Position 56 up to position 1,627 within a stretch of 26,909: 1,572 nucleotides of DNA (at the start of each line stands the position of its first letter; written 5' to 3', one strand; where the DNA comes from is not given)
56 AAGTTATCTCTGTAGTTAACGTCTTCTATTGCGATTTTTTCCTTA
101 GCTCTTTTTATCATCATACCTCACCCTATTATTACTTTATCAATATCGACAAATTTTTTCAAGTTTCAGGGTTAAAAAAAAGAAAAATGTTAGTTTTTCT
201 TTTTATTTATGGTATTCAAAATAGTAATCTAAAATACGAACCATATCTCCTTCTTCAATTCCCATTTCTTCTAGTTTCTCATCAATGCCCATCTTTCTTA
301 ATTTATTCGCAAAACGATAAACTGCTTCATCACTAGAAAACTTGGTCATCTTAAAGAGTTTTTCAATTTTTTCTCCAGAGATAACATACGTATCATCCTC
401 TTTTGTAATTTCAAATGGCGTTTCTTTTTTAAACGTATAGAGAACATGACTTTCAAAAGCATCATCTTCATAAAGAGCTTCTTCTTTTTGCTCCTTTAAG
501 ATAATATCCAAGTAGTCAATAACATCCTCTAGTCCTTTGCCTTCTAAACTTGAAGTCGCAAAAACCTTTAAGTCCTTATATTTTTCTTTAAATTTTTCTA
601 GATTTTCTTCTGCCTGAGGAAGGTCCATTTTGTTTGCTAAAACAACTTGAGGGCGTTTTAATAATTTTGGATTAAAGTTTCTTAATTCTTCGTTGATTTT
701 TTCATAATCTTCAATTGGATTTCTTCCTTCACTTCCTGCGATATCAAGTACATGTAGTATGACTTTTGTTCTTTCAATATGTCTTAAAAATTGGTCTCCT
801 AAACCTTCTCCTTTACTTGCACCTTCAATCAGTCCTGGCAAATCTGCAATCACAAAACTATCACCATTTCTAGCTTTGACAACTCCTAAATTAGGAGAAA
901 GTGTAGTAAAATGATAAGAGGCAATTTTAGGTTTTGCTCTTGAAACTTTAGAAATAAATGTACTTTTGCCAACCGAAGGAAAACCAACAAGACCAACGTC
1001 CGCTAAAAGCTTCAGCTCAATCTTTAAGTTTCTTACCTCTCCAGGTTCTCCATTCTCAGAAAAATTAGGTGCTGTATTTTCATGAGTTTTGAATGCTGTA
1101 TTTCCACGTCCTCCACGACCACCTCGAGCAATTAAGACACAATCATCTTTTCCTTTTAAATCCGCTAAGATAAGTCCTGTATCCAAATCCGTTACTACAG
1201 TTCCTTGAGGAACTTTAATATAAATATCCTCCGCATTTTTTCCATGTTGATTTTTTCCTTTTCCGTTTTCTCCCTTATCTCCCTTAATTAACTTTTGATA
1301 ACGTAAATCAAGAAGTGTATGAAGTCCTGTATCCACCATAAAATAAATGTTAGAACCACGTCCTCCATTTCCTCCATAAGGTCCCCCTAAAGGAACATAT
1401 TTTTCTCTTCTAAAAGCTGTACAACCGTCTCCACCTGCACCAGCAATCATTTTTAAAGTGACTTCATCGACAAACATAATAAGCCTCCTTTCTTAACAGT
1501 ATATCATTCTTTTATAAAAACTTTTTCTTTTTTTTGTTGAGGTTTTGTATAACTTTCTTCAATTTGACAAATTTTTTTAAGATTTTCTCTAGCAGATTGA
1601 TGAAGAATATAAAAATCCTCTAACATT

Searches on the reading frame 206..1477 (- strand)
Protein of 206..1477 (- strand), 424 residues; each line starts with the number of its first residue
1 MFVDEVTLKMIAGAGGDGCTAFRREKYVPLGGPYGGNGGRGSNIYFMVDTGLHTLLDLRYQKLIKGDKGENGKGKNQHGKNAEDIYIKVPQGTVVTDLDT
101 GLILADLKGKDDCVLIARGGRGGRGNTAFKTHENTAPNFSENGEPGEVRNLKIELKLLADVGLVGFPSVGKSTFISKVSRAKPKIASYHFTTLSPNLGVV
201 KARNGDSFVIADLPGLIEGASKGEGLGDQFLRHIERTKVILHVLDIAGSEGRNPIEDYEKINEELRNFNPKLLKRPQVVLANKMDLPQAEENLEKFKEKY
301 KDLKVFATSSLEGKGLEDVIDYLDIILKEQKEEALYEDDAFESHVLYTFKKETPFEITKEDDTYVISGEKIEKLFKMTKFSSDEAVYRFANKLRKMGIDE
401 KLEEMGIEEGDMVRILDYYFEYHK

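Call 11: search_protein_families(library=pfam, proteins=[window:206-1477:-], max_evalue=0.001)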
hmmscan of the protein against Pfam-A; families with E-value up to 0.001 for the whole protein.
window:206-1477:- (424 aa): 6 families
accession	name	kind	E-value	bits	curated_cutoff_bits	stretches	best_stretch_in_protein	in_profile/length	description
PF01018.28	GTP1_OBG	-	3.2e-57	192.9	27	1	3-157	1-155/155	GTP1/OBG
PF01926.29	MMR_HSR1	-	9.1e-26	90.6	21.9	1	160-283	1-113/113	50S ribosome-binding GTPase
PF09269.16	DUF1967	-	9.9e-26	90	27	1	355-422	1-70/70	Domain of unknown function (DUF1967)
PF02421.24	FeoB_N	-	5.4e-09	36.2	27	1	161-247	3-89/156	Ferrous iron transport protein B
PF04670.18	Gtr1_RagA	-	0.00016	21.6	22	1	167-305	8-142/232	Gtr1/RagA G protein conserved region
PF03193.22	RsgA_GTPase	-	0.00076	19.8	30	0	277-323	56-104/174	RsgA GTPase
